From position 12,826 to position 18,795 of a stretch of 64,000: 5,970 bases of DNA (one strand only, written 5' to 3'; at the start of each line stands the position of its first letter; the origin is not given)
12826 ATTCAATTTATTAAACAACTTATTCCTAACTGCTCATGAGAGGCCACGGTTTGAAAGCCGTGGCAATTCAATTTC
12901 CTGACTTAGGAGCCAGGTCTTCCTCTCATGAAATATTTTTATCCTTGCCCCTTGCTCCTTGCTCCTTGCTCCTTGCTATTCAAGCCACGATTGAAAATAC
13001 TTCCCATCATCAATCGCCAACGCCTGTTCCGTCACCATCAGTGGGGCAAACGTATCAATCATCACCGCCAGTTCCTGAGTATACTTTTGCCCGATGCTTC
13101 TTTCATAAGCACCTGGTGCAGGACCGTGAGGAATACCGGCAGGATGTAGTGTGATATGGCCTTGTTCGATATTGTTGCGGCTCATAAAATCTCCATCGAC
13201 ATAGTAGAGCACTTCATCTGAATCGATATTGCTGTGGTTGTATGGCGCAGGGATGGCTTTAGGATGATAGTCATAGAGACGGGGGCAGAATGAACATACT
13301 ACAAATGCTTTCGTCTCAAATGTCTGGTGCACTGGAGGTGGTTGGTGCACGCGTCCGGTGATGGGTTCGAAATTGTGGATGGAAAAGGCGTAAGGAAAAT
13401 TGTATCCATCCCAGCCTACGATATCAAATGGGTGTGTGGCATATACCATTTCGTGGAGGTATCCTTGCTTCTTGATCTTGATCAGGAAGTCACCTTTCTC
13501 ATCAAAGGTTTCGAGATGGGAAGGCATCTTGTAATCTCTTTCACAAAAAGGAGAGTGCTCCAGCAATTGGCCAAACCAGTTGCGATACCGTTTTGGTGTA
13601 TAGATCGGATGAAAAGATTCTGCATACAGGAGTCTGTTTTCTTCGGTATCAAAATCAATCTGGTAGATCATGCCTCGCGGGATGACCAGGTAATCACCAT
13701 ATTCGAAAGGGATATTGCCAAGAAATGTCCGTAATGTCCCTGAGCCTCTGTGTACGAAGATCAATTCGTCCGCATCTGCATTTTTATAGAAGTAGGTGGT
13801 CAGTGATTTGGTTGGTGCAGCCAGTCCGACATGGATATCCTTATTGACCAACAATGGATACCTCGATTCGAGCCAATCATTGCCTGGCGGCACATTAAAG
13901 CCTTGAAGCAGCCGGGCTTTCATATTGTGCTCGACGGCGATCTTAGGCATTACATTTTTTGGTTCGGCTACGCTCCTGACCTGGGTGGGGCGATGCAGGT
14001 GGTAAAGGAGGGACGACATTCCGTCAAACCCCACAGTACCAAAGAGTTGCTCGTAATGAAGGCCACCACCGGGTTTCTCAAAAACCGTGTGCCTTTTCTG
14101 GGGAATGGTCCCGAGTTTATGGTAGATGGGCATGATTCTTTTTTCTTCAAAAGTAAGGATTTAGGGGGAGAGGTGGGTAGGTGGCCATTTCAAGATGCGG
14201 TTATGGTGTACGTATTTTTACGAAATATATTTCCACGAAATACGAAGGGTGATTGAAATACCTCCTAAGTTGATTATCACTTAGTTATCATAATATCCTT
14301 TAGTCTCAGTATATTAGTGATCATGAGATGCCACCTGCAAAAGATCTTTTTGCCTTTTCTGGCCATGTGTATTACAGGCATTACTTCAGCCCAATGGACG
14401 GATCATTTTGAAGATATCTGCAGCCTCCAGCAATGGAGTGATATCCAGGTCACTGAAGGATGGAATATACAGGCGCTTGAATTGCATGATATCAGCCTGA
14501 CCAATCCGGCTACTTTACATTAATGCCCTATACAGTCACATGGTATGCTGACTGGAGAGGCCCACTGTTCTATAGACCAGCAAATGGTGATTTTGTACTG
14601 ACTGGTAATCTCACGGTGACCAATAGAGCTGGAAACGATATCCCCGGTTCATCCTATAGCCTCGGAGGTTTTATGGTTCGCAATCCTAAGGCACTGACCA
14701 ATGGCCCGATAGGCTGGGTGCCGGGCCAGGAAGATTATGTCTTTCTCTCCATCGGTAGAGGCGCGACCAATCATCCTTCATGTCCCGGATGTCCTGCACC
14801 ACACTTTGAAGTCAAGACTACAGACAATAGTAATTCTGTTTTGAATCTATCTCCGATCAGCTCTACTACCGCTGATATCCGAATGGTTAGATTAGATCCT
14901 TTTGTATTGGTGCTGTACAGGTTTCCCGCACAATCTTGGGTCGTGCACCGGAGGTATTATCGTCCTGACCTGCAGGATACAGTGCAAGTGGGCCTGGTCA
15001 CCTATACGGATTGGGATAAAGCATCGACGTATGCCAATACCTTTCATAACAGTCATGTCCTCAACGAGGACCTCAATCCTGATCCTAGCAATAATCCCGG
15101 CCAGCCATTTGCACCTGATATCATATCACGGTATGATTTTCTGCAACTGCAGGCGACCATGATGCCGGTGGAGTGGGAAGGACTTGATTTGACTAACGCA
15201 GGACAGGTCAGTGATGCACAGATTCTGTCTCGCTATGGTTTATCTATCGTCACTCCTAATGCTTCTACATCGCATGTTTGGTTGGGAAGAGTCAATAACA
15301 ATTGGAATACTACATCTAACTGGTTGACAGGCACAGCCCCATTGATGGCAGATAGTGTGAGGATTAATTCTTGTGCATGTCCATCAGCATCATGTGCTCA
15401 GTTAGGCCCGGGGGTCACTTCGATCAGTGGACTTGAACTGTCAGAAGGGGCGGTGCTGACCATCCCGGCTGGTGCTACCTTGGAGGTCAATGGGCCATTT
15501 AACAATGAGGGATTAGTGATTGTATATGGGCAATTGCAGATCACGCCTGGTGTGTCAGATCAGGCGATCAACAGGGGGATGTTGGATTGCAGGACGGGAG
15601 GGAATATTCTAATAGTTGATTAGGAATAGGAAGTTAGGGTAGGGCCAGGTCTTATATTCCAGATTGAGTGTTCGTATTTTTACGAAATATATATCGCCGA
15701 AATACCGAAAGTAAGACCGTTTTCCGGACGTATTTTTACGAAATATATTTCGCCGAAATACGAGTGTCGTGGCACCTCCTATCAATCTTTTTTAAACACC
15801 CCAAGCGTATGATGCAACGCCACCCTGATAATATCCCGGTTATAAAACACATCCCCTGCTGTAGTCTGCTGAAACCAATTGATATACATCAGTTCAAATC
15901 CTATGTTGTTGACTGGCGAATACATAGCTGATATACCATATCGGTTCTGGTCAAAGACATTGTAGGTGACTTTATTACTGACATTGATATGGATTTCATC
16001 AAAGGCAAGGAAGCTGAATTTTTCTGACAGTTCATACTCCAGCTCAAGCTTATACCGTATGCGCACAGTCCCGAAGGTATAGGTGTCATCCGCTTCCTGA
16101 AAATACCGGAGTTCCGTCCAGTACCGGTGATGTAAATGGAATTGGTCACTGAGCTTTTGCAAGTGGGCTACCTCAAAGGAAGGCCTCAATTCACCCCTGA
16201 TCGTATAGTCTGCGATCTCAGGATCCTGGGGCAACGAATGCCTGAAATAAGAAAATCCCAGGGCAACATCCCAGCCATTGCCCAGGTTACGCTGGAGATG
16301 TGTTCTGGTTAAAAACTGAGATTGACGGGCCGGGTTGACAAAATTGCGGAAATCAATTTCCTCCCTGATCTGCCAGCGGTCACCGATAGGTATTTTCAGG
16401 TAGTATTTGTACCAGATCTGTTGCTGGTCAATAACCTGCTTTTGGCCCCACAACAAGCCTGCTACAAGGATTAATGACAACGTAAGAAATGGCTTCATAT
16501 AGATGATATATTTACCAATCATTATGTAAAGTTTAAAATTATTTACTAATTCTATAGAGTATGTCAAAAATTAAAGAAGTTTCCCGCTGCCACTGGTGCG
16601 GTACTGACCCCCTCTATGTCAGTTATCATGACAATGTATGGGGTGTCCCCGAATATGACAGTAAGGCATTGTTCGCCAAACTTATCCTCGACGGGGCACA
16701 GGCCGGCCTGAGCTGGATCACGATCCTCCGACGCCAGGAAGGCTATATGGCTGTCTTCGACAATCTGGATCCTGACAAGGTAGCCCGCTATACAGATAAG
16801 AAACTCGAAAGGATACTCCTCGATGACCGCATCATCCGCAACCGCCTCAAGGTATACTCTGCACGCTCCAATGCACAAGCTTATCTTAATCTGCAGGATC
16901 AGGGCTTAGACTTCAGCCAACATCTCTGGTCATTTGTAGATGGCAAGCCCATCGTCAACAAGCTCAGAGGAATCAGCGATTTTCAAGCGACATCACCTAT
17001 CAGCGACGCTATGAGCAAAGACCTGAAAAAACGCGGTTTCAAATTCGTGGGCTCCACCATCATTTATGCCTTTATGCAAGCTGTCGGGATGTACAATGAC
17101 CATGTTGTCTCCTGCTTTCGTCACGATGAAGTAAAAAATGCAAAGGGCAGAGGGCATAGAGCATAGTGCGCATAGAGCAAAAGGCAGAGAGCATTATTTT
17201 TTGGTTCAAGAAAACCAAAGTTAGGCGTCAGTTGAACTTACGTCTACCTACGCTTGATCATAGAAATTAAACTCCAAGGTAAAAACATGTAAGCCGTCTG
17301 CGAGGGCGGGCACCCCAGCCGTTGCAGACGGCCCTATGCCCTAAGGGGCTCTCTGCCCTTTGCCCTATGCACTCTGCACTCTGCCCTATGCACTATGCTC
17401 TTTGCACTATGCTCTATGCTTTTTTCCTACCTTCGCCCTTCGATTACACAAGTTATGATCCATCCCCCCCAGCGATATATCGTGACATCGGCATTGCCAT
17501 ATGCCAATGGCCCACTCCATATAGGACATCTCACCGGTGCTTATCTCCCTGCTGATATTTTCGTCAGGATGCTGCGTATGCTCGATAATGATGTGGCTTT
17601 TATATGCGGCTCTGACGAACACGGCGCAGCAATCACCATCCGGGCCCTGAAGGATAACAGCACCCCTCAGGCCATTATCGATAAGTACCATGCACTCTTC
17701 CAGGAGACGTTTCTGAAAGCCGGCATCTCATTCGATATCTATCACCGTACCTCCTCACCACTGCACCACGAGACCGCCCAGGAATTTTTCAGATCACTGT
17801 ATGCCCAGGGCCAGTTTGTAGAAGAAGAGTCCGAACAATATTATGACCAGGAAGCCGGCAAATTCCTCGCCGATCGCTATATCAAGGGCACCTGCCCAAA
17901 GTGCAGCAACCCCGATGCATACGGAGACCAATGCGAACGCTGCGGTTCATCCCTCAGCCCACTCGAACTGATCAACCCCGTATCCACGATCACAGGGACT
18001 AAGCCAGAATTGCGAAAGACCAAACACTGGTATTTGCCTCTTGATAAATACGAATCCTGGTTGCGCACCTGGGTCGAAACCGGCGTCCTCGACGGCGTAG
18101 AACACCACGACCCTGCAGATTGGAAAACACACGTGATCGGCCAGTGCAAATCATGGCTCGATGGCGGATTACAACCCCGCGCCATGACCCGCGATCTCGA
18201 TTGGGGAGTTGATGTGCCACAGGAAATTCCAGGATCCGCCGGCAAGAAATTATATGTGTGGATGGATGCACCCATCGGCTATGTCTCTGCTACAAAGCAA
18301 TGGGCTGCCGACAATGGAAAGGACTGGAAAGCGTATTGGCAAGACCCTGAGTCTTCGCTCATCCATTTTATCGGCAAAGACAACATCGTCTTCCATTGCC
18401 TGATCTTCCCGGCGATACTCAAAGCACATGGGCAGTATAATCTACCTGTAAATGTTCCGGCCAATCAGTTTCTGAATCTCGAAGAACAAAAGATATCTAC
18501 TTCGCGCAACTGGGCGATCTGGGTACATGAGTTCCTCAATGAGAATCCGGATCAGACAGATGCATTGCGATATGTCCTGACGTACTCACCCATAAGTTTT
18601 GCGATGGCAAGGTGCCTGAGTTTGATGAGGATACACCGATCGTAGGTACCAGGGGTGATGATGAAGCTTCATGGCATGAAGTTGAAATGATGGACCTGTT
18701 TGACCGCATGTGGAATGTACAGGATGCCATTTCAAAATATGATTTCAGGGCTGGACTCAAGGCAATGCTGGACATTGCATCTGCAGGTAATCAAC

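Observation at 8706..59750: A mosaic of short tandem repeats (7-, 8-, 9-, 15-, 16-mers) fills at least eleven intergenic regions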

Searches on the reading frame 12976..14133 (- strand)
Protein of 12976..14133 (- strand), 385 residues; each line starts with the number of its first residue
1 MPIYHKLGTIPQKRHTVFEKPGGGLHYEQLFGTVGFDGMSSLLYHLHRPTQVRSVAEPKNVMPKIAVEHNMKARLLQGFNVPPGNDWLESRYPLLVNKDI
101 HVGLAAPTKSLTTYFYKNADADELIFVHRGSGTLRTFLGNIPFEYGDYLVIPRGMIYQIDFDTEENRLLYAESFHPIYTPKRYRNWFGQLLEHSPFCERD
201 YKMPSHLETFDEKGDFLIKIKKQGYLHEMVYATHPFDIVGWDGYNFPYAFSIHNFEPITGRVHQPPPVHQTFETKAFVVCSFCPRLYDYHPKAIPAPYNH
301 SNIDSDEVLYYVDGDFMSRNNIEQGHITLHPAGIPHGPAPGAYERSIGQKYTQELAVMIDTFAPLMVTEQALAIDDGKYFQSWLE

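Call 16: search_protein_families(library=ncbifam, proteins=[window:12976-14133:-])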
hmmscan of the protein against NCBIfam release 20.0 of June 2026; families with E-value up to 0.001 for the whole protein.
window:12976-14133:- (385 aa): 1 family
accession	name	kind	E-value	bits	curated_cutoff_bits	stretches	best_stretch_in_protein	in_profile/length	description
TIGR01015.1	hmgA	equivalog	2.7e-18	65.9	510.75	1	77-375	96-412/429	homogentisate 1,2-dioxygenase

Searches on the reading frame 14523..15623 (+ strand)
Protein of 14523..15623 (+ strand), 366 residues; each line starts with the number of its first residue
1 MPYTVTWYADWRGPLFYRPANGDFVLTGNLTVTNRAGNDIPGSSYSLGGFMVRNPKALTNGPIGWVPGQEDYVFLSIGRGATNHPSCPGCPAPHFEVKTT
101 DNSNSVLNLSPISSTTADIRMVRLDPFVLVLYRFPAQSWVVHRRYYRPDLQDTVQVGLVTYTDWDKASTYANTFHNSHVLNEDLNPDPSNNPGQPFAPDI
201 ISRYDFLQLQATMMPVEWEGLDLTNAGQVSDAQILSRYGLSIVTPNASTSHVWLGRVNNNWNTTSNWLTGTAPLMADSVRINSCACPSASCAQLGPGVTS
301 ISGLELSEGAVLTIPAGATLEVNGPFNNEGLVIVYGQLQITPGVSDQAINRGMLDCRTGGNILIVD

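Call 63: search_protein_families(library=pfam, proteins=[window:14523-15623:+], max_evalue=0.00001)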
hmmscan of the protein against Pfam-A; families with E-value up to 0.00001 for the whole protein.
window:14523-15623:+ (366 aa): 0 families

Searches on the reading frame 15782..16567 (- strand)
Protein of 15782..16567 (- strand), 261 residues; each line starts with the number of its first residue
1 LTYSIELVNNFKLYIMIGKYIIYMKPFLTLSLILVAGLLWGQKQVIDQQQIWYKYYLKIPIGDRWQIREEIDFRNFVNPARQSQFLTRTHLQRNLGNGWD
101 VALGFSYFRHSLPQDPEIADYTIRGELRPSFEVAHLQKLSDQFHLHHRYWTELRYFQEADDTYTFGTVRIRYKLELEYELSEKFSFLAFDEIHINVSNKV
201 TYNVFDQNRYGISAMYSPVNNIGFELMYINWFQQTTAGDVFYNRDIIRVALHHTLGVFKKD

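Call 63: search_protein_families(library=pfam, proteins=[window:15782-16567:-], max_evalue=0.00001)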
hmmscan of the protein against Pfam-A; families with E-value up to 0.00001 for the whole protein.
window:15782-16567:- (261 aa): 1 family
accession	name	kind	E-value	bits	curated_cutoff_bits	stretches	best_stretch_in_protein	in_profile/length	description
PF10677.15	DUF2490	-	1.2e-27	97.2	29.8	1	50-240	2-184/186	Protein of unknown function (DUF2490)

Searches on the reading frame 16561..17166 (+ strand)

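Call 16: search_protein_families(library=ncbifam, proteins=[window:16561-17166:+])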
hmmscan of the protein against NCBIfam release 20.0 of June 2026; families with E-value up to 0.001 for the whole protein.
window:16561-17166:+ (201 aa): 2 families
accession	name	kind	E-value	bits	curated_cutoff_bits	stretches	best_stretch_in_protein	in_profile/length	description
TIGR00624.1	tag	subfamily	6.6e-71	237.7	232.5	1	9-187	2-178/179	DNA-3-methyladenine glycosylase I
NF007678.0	PRK10353.1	equivalog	9.6e-67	224.1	349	1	8-192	2-186/189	DNA-3-methyladenine glycosylase I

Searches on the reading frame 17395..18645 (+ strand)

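Call 16: search_protein_families(library=ncbifam, proteins=[window:17395-18645:+])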
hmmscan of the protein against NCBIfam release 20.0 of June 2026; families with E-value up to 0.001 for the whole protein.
window:17395-18645:+ (416 aa): 15 families
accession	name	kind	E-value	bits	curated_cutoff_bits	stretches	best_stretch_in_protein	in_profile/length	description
NF001100.0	PRK00133.1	equivalog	3.1e-155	518.4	587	1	26-397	5-360/676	methionine--tRNA ligase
TIGR00398.1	metG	equivalog_domain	1.3e-114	383.8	336.35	1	29-397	2-356/530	methionine--tRNA ligase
NF008900.0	PRK12267.1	equivalog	1.1e-48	166.2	598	1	27-396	5-327/648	methionine--tRNA ligase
NF008859.0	PRK11893.2-1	equivalog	6.7e-41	140.8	553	1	26-394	2-355/498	methionine--tRNA ligase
NF008863.0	PRK11893.2-5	equivalog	4.4e-40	137.8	551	1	24-396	3-362/531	methionine--tRNA ligase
NF008861.0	PRK11893.2-3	equivalog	3.9e-25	88.4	633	2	26-197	5-179/496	methionine--tRNA ligase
NF008860.0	PRK11893.2-2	equivalog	2.4e-17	63.1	761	2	29-299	4-260/583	methionine--tRNA ligase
TIGR00396.1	leuS_bact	equivalog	9.5e-14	50.5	548.4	1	26-171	29-178/843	leucine--tRNA ligase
NF009687.0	PRK13208.1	equivalog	4.5e-10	38.3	738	1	26-154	38-180/801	valine--tRNA ligase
NF008957.0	PRK12300.1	subfamily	1.4e-09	36.5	677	1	26-103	32-108/946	leucine--tRNA ligase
TIGR00422.1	valS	equivalog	1.5e-06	26.5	612.1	1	26-82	33-88/863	valine--tRNA ligase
TIGR00395.1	leuS_arch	equivalog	5.5e-05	21.3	648.5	1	27-100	26-101/938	leucine--tRNA ligase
TIGR00392.1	ileS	equivalog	0.00011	20.5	621.4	1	30-93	40-103/861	isoleucine--tRNA ligase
NF004349.1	PRK05729.1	equivalog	0.00028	19.2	704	1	27-108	31-109/860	valine--tRNA ligase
TIGR00435.1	cysS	equivalog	0.00032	19.9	340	0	41-119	35-113/466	cysteine--tRNA ligase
